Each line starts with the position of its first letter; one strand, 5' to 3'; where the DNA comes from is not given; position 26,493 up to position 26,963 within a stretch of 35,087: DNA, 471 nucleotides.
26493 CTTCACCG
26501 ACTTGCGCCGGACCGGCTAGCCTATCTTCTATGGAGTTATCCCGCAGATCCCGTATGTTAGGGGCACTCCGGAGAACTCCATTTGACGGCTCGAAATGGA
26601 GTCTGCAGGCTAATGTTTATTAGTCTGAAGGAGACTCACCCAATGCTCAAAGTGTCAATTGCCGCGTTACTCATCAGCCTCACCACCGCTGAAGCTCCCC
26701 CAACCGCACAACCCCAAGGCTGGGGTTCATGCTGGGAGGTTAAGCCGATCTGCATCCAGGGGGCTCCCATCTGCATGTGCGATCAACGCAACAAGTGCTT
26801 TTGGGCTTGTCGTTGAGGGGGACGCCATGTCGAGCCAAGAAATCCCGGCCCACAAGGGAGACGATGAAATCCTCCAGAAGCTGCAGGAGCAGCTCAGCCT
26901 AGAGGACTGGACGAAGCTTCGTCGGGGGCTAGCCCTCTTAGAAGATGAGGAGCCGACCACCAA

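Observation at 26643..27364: Phage-borne cassette: secreted six-cysteine mini-protein with a 41-aa membrane peptide (toxin/immunity-like or exclusion module)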

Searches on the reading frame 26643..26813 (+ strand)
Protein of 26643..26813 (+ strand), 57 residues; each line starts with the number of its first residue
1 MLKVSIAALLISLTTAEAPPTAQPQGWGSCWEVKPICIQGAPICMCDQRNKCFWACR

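Call 7: search_protein_families(library=pfam, proteins=[window:26643-26813:+], max_evalue=1)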
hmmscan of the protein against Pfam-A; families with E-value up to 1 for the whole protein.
seq(57 aa): 0 families

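Call 9: find_related_loci(query=window:26643-26813:+, collection=viral_contigs, flank=10000)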
Query seq(57 aa) (57 aa) in viral_contigs; peptide patterns used: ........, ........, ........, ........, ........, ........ (x = any residue, [..] = any of these).
18 stretches matched a pattern, but none encodes a relative of the query by tblastn (E <= 1e-3).

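Call 10: find_encoding_contigs(protein=window:26643-26813:+, flank=10000)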
Protein seq(57 aa) (57 aa): no gene with exactly this product is on record in the collection.
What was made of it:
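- The exact ORF1 product is not on record as a called gene product in the public assemblies searched (call 10).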

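Call 12: find_homologous_proteins(query=window:26643-26813:+, max_evalue=10)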
Query seq(57 aa) (57 aa): 1 proteins with E <= 10 among 1 candidates.
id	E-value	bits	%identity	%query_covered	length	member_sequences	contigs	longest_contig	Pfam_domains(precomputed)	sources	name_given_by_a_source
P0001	1.7e-30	121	95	100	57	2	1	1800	-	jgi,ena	-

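Call 14: find_encoding_contigs(protein=P0001, flank=10000)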
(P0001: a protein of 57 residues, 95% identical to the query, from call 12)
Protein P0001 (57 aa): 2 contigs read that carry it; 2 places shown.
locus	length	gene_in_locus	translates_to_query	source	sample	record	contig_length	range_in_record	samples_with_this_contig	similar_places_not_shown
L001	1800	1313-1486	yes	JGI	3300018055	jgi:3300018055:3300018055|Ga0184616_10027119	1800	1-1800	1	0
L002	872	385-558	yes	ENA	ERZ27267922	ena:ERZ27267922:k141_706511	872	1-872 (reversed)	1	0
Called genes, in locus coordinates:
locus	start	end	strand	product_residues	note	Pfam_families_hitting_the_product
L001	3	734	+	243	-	?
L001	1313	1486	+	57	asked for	-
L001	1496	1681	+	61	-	-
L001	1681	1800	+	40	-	?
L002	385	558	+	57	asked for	-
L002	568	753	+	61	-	-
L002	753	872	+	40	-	?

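Call 19: search_protein_families(library=phrogs, proteins=[window:26643-26813:+], max_evalue=1)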
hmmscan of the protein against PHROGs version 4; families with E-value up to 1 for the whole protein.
seq(57 aa): 0 families

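Call 27: search_protein_representatives(protein=window:26643-26813:+)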
Query: 57 residues. Proteins with E-value up to 0.001 (for the whole library): 35; up to 1e-10: 2; up to 1e-30: 0. The best 35 are listed.
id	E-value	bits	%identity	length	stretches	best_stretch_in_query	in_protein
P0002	2.0e-11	59.5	57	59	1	4-57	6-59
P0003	4.9e-11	58.3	45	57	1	5-57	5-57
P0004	3.5e-10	55.6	65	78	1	20-57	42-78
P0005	3.7e-09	52.4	62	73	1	21-57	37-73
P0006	4.6e-09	52.1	44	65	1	3-57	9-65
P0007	9.7e-09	51.1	50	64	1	14-57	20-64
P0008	1.0e-08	51.0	40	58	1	4-57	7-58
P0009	3.6e-08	49.3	35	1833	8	3-42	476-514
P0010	5.5e-08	48.7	49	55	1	17-57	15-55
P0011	8.6e-08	48.1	47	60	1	6-57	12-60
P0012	1.7e-07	47.1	52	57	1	2-56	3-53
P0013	1.8e-07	47.1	46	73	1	7-56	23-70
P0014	4.3e-07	45.9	44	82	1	3-57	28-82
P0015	6.9e-07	45.3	44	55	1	7-57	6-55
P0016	7.9e-07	45.1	62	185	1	26-57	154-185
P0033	2.1e-04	37.4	47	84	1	8-56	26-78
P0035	2.9e-04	37.0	40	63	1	9-56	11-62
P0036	7.1e-04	35.8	42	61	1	19-56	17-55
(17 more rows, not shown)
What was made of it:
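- On ORF1-like phage six-cysteine mini-protein family (unnamed; defined here): Best E-values are 2e-11 (call 27) and 1.7e-30 for the closest relative (call 12).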

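Call 29: search_protein_families(library=ncbifam, proteins=[window:26643-26813:+, P0002, P0004, P0016], max_evalue=1)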
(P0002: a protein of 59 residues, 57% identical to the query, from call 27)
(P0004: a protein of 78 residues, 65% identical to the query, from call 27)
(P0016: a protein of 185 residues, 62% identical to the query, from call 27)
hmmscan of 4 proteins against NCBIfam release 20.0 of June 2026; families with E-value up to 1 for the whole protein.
seq(57 aa): 0 families

P0002 (59 aa): 0 families

P0004 (78 aa): 0 families

P0016 (185 aa): 22 families
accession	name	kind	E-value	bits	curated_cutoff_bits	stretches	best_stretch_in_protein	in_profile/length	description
NF041931.2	MzaA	equivalog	1.3e-06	27.5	800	1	102-133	673-704/726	MZA anti-phage system associated sigma-70 family RNA polymerase sigma factor MzaA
NF004208.0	PRK05658.1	equivalog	4.2e-06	26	555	1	101-130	587-616/631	RNA polymerase sigma factor RpoD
TIGR02393.1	RpoD_Cterm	equivalog_domain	8e-06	25.6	354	1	99-135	193-229/238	RNA polymerase sigma factor RpoD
NF004566.0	PRK05901.2-4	equivalog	4.1e-05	22.9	531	1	103-139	403-439/448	RNA polymerase sigma factor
NF006666.0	PRK09210.1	equivalog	4.6e-05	22.9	572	1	103-132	329-358/370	RNA polymerase sigma factor RpoD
TIGR02394.1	rpoS_proteo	equivalog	7.2e-05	22.4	378.7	1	103-139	243-279/285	RNA polymerase sigma factor RpoS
NF004562.0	PRK05901.1-4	equivalog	8.3e-05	21.3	779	1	101-133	511-543/571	RNA polymerase sigma factor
NF004564.0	PRK05901.2-2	equivalog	9.5e-05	21.2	617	1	104-139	453-488/500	RNA polymerase sigma factor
NF004207.0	PRK05657.1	equivalog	0.0001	21.8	394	1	103-140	286-323/329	RNA polymerase sigma factor RpoS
NF005643.0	PRK07406.1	equivalog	0.00012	21.3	500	1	103-131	356-384/397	RNA polymerase sigma factor RpoD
NF004615.0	PRK05949.1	subfamily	0.00015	20.8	530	1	98-132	282-316/327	RNA polymerase sigma factor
NF005693.0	PRK07500.1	equivalog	0.00022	20.5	315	1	101-133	244-276/289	RNA polymerase factor sigma-32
NF005642.0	PRK07405.1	subfamily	0.00024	20.4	524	1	99-132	274-307/318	RNA polymerase sigma factor SigD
TIGR02997.1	Sig70-cyanoRpoD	subfamily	0.00028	20.3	384.5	1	98-129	265-296/298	RNA polymerase sigma factor, RpoD/SigA family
NF005785.0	PRK07598.1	equivalog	0.001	18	554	1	99-131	367-399/415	RNA polymerase sigma factor SigC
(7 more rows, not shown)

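Call 30: find_encoding_contigs(protein=P0002, flank=10000)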
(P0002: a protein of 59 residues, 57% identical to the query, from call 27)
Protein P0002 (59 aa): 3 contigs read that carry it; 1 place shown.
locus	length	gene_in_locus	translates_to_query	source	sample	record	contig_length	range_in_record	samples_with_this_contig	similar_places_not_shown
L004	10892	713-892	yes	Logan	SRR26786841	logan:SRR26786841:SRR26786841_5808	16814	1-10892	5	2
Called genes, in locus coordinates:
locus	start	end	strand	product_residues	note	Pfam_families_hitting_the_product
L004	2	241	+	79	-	?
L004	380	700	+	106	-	-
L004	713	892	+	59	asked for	-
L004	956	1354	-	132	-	-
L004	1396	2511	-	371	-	-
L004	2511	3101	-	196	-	-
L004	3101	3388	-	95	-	-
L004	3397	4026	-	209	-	-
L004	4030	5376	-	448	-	-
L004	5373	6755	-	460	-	-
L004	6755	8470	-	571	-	-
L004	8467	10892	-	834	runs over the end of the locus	-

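Call 32: find_encoding_contigs(protein=P0003, flank=10000, max_places=4)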
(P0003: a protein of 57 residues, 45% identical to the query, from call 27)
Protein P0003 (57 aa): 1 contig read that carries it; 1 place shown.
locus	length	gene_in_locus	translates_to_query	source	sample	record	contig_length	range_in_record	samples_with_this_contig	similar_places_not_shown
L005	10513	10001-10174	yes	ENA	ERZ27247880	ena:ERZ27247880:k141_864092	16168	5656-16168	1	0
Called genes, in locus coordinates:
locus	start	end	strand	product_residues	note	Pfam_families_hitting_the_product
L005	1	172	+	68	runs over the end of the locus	-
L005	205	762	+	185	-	-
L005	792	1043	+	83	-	-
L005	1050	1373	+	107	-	-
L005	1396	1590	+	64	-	-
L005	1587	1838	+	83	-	PF26092:T4_Y16D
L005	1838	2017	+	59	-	-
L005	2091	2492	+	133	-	-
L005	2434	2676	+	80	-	-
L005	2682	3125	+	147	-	-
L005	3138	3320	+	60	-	-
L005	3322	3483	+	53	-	-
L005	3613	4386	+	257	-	-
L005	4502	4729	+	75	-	-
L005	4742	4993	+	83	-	-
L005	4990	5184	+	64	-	-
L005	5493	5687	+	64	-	-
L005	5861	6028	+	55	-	-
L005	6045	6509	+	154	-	-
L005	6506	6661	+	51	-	-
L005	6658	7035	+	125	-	-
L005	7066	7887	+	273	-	-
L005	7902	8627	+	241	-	-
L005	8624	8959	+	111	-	-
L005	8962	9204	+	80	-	-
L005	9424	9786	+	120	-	-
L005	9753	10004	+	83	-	-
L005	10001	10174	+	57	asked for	-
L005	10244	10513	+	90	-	?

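Call 33: find_encoding_contigs(protein=P0016, flank=10000, max_places=4)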
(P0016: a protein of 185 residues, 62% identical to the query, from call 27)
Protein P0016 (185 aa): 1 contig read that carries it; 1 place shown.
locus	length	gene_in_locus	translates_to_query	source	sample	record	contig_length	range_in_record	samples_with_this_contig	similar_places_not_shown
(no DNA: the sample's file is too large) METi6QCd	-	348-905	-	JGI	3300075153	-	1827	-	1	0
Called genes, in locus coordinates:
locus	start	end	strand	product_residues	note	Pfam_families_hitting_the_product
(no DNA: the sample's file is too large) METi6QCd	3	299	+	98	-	?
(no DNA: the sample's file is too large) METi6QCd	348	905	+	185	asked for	PF04545:Sigma70_r4 (weak)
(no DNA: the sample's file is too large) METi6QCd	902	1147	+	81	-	-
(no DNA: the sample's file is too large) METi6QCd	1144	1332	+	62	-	-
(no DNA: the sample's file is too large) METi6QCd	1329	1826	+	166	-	?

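Call 37: find_homologous_proteins(query=A2, max_evalue=0.01)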
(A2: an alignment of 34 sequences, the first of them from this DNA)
Query A2 (34 sequences) (57 aa, profile of the alignment): 17 proteins with E <= 0.01 among 3511 candidates.
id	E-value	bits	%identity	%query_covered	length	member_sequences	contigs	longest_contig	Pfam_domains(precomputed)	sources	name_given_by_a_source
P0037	3.8e-18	83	54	91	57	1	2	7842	-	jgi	jgi:hypothetical protein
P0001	5.5e-18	82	95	100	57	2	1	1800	-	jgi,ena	-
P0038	2.9e-16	77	43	98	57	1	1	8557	-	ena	-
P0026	6.2e-16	76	38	98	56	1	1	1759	-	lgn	-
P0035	1.1e-15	75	40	96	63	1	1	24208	-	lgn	-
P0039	1.6e-15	75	40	95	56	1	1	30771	-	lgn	-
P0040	2.9e-15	74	36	100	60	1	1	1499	-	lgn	-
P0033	1.2e-14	72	40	91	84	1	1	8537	-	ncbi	-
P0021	4.3e-14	70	53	60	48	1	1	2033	-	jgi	jgi:hypothetical protein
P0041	4.7e-14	70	35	95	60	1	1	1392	-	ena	-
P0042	5.7e-14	70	55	53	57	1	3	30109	-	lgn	-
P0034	9.1e-14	69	35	82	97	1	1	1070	-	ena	-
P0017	1.6e-13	68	49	93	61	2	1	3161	-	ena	-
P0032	6.2e-13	66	57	53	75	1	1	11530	-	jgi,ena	jgi:hypothetical protein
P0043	1.7e-12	65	44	93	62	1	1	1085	-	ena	-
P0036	1.3e-11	62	44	61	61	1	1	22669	-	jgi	jgi:hypothetical protein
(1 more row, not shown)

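Call 39: find_encoding_contigs(protein=P0039, flank=10000, max_places=3)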
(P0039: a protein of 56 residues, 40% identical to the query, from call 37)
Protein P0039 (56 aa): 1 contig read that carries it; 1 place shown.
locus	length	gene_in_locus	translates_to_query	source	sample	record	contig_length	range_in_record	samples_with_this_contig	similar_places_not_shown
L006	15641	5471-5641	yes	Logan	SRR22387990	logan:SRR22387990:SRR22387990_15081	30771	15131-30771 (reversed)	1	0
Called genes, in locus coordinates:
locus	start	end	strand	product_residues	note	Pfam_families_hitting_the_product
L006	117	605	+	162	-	PF08774:VRR_NUC (weak)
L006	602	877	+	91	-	-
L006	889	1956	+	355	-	PF13481:AAA_25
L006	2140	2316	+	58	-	-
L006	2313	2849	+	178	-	-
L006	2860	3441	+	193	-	-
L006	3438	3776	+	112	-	-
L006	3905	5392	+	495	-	-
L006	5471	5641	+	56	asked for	-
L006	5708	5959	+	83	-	-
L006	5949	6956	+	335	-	PF01555:N6_N4_Mtase (faint)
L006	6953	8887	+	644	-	PF23899:SU10_portal (faint)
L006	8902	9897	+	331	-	-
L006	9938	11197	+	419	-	PF17236:SU10_MCP (faint)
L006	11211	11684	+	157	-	-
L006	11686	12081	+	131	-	-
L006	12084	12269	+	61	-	-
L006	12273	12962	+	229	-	PF24175:SU10_adaptor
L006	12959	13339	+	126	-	-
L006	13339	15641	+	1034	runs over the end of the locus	-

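Call 40: find_encoding_contigs(protein=P0042, flank=10000, max_places=3)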
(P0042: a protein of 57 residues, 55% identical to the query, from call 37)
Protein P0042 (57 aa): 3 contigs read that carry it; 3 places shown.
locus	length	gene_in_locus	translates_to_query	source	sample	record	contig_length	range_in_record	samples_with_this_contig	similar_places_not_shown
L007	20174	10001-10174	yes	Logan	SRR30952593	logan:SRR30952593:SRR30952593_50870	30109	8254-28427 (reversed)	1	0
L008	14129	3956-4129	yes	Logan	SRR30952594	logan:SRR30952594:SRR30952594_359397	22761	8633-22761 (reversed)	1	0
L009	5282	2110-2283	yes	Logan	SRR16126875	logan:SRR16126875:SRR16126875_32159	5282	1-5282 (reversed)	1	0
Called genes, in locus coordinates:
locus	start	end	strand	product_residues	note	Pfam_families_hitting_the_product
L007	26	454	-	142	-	-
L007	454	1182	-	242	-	PF12705:PDDEXK_1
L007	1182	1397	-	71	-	-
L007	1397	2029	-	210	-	PF04404:ERF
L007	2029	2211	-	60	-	-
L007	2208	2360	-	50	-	-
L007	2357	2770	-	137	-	-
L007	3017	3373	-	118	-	PF01381:HTH_3 (weak)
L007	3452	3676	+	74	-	PF13560:HTH_31, PF12844:HTH_19, PF01381:HTH_3 (weak)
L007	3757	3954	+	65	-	-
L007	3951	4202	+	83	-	-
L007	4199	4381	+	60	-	-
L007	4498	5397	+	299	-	-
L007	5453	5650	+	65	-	-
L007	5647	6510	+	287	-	-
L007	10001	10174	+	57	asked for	-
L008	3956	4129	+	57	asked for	-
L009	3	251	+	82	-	?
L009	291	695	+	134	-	-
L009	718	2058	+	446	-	PF03237:Terminase_6N, PF17289:Terminase_6C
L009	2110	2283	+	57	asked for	-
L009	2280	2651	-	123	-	-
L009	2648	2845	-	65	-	-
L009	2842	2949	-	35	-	-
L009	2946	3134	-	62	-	-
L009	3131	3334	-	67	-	-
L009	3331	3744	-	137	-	-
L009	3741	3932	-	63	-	-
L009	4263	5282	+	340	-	?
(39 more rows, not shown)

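Call 41: find_encoding_contigs(protein=P0033, flank=10000, max_places=3)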
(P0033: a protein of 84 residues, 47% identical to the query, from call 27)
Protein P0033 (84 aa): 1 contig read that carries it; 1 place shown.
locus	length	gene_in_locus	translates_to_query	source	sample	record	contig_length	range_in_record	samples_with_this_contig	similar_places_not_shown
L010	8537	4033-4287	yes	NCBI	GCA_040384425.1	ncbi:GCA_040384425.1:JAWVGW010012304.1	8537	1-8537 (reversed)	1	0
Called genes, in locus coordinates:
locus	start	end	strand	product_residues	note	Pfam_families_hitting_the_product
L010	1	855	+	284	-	?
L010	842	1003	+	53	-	-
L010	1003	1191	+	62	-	-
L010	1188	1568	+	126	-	-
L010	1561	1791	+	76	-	-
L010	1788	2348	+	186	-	PF02075:RuvC (weak)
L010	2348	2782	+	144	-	-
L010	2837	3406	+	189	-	-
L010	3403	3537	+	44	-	-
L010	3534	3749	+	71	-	-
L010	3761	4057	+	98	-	-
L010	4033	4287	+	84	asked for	-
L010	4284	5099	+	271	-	PF00149:Metallophos (weak), PF12850:Metallophos_2 (faint)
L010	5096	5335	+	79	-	-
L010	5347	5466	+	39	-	-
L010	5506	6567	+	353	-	-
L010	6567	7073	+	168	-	-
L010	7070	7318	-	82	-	-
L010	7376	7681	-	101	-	-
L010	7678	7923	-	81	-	-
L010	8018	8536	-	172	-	?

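Call 45: search_solved_structures(query=A2, max_evalue=10)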
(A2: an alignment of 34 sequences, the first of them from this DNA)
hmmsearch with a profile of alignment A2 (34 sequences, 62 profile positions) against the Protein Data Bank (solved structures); distinct sequences matched with E-value up to 10: 3.
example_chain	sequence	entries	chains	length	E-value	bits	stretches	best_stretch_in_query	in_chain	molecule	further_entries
2ab9_A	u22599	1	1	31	0.46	13.7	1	26-45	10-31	pro-SFTI-1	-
3emv_A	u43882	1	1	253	1.5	12.1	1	29-51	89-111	Uridine phosphorylase, putative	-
2b94_A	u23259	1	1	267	1.7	12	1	29-51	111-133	purine nucleoside phosphorylase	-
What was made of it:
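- Tried and rejected: A profile search of PDB sequences gave a best E of 0.46 (call 45).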

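Call 55: predict_structure(alignment_id=A2)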
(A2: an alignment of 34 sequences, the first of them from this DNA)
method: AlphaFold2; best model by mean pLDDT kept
length: 57 residues; sequences in the alignment: 34
mean_pLDDT: 75.4   pTM: 0.45
mean pLDDT of the five models: 75.4, 74.5, 74.3, 73.3, 72.5
residues with pLDDT >= 90: 16; 70-90: 14; 50-70: 27; < 50: 0
segments of 3 or more residues with pLDDT < 50: none
pLDDT, mean of each block of 10 residues (from residue 1): 59 62 66 90 91 90
secondary structure, 60 per line:
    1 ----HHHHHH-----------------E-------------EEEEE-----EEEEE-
elements in order: H5-10 E42-46 E52-56
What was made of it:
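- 26643..26816 (+): ORF1: a 57-aa precursor of an exported six-cysteine mini-protein. The signal peptide covers about residues 1-16 or 1-18, and the conserved core covers residues 28-57. AlphaFold2 pLDDT is about 90 for residues 30-57, with a beta-hairpin at 42-46/52-56 (call 55).
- On Inhibitor cystine knot (knottin): The model shows only a two-stranded hairpin (call 55).
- Closest known: Inhibitor cystine knot / knottin mini-proteins. Same: Both have six Cys in about 30 residues and a C-terminal beta-hairpin (call 55).
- Fold: core pLDDT is about 90 (call 55).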

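Call 59: fold_search(model_id=the predicted structure, library=pdb)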
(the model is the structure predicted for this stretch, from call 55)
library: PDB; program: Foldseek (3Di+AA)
matches with E <= 10: 14; with E <= 0.001: 0
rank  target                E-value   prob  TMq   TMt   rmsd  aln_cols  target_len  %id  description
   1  2b0u_C                4.0e+00  0.15  0.27  0.06   2.9        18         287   28  The Structure of the Follistatin:Activin Complex (released 2005-10-11)
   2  2b0u_D                4.3e+00  0.12  0.31  0.08   3.1        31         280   26  The Structure of the Follistatin:Activin Complex (released 2005-10-11)
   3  5jhw_D                4.6e+00  0.15  0.27  0.06   1.9        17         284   29  Crystal Structure of the GDF11:Follistatin 288 complex (released 2017-03-22)
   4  3hh2_C                5.0e+00  0.13  0.23  0.05   1.9        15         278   33  Crystal structure of the myostatin:follistatin 288 complex (released 2009-08-04)
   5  3hh2_D                5.7e+00  0.13  0.27  0.06   2.0        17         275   29  Crystal structure of the myostatin:follistatin 288 complex (released 2009-08-04)
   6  1nub_A                6.1e+00  0.09  0.25  0.07   1.3        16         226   25  HELIX C DELETION MUTANT OF BM-40 FS-EC DOMAIN PAIR (released 1998-12-30)
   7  3ivr_B                6.9e+00  0.07  0.23  0.04   2.1        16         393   25  CRYSTAL STRUCTURE OF PUTATIVE long-chain-fatty-acid CoA ligase FROM Rhodopseudomonas palustris CGA009 (released 2009-09-08)
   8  2arp_F                7.9e+00  0.10  0.26  0.11   2.0        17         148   29  Activin A in complex with Fs12 fragment of follistatin (released 2006-03-07)
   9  4g9o_B                8.5e+00  0.02  0.29  0.07  14.6        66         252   20  Crystal Structure of H234A Mutant of Stationary Phase Survival Protein (SurE) from Salmonella typhimurium (released 2013-03-13)
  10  6zlz_B                8.5e+00  0.02  0.22  0.05  10.8        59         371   12  Crystal Structure of Merkel Cell Polyomavirus Virus-like Particle (released 2020-08-05)
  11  3ies                  9.1e+00  0.07  0.24  0.04   1.9        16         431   25  Firefly luciferase inhibitor complex (released 2010-02-16)
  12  5cd7_E                9.1e+00  0.06  0.25  0.21   1.2        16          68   12  Crystal structure of the NTD L199M of Drosophila Oskar protein (released 2015-09-02)
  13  2v53_A                9.1e+00  0.05  0.25  0.08   3.2        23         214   26  Crystal structure of a SPARC-collagen complex (released 2008-11-25)
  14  5jhw_C                9.7e+00  0.08  0.23  0.05   1.9        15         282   33  Crystal Structure of the GDF11:Follistatin 288 complex (released 2017-03-22)
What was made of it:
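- On Inhibitor cystine knot (knottin): Foldseek lists no knottin among 14 PDB matches at E<=10 (call 59).
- Closest known: Inhibitor cystine knot / knottin mini-proteins. Different: Foldseek returns no knottin at E<=10 (call 59).
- The weak top fold and sequence matches are to Kazal/follistatin-type modules and to a Bowman-Birk-like cyclic inhibitor, but none is significant (calls 45 and 59).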

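Call 67: fold_search(model_id=the predicted structure, library=viral)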
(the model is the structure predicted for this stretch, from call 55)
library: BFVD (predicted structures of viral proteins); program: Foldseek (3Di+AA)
matches with E <= 10: 64; with E <= 0.001: 0
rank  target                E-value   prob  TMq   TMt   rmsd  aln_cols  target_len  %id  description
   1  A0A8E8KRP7            1.6e+00  0.13  0.33  0.05  12.1        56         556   14  ORF2 [Bemisia tabaci nege-like virus 1]
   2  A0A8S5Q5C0            2.1e+00  0.09  0.30  0.14  10.2        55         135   25  Alpha-aminoadipate carrier protein [Siphoviridae sp. ctQqU1]
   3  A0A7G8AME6            2.5e+00  0.06  0.25  0.08  12.2        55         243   20  (no name in the UniProt tables at hand)
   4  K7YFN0                3.6e+00  0.07  0.30  0.11   8.9        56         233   11  Uncharacterized protein [Megavirus courdo11]
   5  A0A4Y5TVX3            3.6e+00  0.04  0.22  0.08   9.5        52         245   15  Thymidylate synthase [Escherichia phage vB_EcoM-ECP26]
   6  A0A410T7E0            3.8e+00  0.07  0.31  0.21  20.6        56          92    7  Lipoprotein [Campylobacter phage CP20]
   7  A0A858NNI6            3.8e+00  0.03  0.21  0.05  12.6        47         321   23  (no name in the UniProt tables at hand)
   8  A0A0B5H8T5            4.1e+00  0.06  0.32  0.22  21.8        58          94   16  Uncharacterized protein [Vibrio phage phi 3]
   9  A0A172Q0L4            4.3e+00  0.06  0.22  0.13   5.7        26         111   23  Uncharacterized protein [Acinetobacter phage vB_AbaM_ME3]
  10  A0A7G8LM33            4.3e+00  0.04  0.24  0.16  12.6        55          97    7  Uncharacterized protein [Mycobacterium phage Ellie]
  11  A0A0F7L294            4.6e+00  0.04  0.25  0.28  13.5        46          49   17  Uncharacterized protein [uncultured marine virus]
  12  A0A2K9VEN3            5.0e+00  0.06  0.31  0.18  11.7        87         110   16  Uncharacterized protein [Gordonia phage Troje]
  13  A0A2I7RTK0            5.0e+00  0.04  0.27  0.17  11.2        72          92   12  (no name in the UniProt tables at hand)
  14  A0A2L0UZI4            5.0e+00  0.03  0.23  0.19  12.6        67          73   13  Uncharacterized protein [Agrobacterium phage Atu_ph07]
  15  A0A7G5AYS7            5.3e+00  0.05  0.28  0.09  11.0        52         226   10  (no name in the UniProt tables at hand)
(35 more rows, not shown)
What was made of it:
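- All structural and sequence matches have E>0.4 (calls 45, 59, 67).
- Tried and rejected: Foldseek against PDB and BFVD gave nothing below E=1.6 (calls 59 and 67).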
